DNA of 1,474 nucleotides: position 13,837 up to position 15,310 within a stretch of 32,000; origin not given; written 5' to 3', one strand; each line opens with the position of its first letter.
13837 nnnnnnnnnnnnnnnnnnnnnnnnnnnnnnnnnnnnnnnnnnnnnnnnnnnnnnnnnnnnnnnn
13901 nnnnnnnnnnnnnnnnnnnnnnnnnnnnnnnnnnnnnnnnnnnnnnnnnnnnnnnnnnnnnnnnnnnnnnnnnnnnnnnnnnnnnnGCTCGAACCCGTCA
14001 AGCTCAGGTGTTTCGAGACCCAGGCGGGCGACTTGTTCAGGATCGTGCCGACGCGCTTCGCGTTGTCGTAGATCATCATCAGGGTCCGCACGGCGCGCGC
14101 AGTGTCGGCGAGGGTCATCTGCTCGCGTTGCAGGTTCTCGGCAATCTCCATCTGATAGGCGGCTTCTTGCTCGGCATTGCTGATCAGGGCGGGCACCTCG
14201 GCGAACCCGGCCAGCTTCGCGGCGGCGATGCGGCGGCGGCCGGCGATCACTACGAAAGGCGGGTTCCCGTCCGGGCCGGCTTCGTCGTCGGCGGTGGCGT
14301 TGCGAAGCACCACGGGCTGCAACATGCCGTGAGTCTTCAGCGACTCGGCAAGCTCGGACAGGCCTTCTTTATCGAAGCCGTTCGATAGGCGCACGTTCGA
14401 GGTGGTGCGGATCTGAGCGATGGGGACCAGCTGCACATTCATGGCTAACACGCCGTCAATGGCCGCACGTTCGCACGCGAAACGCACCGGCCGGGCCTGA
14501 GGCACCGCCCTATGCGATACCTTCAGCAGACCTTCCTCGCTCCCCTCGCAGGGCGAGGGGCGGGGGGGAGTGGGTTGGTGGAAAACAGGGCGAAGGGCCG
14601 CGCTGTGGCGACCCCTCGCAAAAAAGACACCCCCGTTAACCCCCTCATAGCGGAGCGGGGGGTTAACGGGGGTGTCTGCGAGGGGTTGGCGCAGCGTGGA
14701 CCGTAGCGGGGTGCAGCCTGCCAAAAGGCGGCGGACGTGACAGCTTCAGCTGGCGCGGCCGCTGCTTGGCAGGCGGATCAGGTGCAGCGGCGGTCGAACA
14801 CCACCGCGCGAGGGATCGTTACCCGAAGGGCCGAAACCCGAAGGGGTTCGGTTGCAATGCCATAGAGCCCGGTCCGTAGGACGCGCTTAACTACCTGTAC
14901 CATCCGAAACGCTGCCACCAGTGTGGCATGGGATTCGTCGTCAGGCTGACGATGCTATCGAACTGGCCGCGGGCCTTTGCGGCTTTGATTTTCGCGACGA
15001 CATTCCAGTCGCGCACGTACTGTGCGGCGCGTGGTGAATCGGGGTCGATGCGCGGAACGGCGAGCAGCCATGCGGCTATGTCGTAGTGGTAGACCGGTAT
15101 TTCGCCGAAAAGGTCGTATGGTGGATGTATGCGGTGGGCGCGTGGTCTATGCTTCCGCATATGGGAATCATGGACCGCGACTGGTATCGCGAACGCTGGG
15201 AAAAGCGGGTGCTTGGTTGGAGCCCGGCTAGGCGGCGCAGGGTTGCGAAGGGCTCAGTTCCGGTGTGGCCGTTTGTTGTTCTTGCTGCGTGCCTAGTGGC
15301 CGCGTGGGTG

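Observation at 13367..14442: Orphan ParB-like gene (no ParA) with a GTGA-coupled 75-aa partner on the reverse strand of an inovirus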

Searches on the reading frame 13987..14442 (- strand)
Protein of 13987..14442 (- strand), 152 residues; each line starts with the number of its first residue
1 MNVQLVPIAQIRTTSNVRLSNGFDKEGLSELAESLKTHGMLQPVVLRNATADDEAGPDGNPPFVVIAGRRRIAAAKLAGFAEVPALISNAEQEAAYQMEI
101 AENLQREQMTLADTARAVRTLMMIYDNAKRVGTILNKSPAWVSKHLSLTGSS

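Call 105: search_solved_structures(query=window:13987-14442:-, max_evalue=0.001, show_alignments=5)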
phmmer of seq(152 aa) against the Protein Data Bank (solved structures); distinct sequences matched with E-value up to 0.001: 11.
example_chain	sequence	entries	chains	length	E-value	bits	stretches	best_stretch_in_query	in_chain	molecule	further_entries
7ng0_A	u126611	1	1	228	2.7e-16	63.2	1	18-142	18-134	Nucleoid occlusion protein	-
7nfu_A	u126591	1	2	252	3.8e-16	62.8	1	18-143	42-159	Nucleoid occlusion protein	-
6sdk_A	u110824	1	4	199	6.6e-15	58.7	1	4-148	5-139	Stage 0 sporulation protein J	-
1vz0_A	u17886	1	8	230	1.1e-13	54.8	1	5-142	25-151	Chromosome-partitioning protein Spo0J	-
4umk_A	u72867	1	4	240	1.1e-13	54.7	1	23-147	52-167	PROBABLE CHROMOSOME-PARTITIONING PROTEIN PARB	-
7bnr_A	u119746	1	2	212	5.8e-13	52.4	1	7-125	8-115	ParB family protein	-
7bnk_A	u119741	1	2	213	6e-13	52.4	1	20-125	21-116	ParB family protein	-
7o0n_A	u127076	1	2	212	8.3e-13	51.9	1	20-125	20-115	ParB family protein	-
6t1f_A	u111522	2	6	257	2.1e-10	44.2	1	22-145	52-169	Chromosome-partitioning protein ParB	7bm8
7ol9_A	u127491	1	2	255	2.4e-10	44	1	22-143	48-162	Nucleoid occlusion protein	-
8qa8_A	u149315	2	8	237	3.9e-08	36.8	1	21-148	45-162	Transcriptional repressor protein KorB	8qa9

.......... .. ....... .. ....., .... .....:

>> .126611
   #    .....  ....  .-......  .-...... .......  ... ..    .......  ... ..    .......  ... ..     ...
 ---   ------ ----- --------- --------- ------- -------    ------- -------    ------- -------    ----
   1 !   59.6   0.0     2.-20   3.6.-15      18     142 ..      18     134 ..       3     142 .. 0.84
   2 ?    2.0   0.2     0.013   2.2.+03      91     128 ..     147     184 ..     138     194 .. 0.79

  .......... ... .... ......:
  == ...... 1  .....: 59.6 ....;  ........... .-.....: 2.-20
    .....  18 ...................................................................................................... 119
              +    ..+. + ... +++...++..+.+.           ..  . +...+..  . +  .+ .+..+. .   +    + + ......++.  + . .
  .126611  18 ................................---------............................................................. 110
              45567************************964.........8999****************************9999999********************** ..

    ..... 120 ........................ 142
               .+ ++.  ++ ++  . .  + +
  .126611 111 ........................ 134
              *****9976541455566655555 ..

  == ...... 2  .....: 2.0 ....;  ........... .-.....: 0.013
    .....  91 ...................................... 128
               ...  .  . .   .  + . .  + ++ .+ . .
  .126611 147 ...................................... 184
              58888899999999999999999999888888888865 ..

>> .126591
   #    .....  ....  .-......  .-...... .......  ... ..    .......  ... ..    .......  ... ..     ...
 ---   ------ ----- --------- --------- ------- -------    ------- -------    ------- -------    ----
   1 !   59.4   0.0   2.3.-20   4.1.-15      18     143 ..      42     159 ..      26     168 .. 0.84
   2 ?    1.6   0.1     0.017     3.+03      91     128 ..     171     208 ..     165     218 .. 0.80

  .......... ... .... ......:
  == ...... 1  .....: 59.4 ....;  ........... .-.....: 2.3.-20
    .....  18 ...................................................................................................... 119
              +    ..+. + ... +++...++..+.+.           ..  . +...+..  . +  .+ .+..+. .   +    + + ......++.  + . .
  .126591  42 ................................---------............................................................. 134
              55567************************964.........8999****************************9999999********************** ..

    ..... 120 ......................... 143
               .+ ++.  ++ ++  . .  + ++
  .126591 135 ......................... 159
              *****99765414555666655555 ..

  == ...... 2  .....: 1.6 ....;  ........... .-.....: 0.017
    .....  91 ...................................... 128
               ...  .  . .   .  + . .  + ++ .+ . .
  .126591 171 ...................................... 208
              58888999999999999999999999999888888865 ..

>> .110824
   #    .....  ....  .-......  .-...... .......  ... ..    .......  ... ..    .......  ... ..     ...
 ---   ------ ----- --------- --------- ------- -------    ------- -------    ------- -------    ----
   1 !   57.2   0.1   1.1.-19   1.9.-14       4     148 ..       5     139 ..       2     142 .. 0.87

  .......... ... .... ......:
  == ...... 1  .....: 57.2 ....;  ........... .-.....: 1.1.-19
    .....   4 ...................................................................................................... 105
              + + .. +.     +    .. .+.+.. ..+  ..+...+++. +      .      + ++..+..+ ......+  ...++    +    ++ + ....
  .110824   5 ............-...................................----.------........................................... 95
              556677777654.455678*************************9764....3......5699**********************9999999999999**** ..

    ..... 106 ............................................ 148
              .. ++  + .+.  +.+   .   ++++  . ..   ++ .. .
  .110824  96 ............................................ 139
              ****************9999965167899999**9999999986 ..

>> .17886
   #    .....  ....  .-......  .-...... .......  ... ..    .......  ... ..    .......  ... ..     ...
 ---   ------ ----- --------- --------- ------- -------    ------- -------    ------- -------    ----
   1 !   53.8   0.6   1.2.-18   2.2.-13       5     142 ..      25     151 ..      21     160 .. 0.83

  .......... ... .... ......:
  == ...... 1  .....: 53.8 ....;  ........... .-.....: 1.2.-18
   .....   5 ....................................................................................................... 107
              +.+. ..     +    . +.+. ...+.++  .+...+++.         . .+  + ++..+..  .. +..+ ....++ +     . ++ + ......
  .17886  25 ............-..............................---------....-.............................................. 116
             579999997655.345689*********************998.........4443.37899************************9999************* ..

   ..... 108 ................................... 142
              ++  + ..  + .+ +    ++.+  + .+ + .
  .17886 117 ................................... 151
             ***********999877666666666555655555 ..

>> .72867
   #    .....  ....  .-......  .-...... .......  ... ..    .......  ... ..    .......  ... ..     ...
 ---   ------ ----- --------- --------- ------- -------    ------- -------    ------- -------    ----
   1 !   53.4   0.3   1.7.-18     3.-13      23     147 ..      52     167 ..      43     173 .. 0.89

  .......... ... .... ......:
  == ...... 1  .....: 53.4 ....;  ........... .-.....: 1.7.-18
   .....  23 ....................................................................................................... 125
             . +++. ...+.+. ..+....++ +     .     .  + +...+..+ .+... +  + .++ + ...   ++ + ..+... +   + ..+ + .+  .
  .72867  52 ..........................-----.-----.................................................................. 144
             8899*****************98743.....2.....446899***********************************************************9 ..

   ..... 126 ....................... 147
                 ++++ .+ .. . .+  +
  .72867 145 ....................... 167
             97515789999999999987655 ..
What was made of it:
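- On ParB/Spo0J CTPase-fold family: The box II Glu is replaced by Arg (call 105).
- Closest known: Chromosomal ParB/Spo0J of ParABS systems. Different: Box II is GRRR instead of GERR (call 105).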

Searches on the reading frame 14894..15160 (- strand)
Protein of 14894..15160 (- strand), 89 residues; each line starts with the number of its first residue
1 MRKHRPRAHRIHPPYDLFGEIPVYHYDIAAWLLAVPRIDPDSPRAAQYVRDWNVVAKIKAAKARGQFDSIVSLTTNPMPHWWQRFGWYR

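Call 6: search_protein_families(library=pfam, proteins=[window:14894-15160:-], max_evalue=0.01)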
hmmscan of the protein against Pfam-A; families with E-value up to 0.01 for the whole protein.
window:14894-15160:- (89 aa): 0 families

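Call 7: search_protein_families(library=phrogs, proteins=[window:14894-15160:-], max_evalue=0.01)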
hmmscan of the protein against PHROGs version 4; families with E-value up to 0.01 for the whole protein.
window:14894-15160:- (89 aa): 1 family
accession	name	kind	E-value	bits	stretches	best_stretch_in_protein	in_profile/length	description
phrog_10187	-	unknown function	2e-05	25.4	1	43-71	112-140/178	-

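Call 92: search_protein_families(library=padloc, proteins=[window:14894-15160:-], max_evalue=0.01)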
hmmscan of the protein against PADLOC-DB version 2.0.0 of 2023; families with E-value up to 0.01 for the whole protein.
window:14894-15160:- (89 aa): 0 families

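Call 93: search_protein_families(library=ncbifam, proteins=[window:14894-15160:-], max_evalue=0.01)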
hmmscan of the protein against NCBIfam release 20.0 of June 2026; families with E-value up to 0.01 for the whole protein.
window:14894-15160:- (89 aa): 0 families
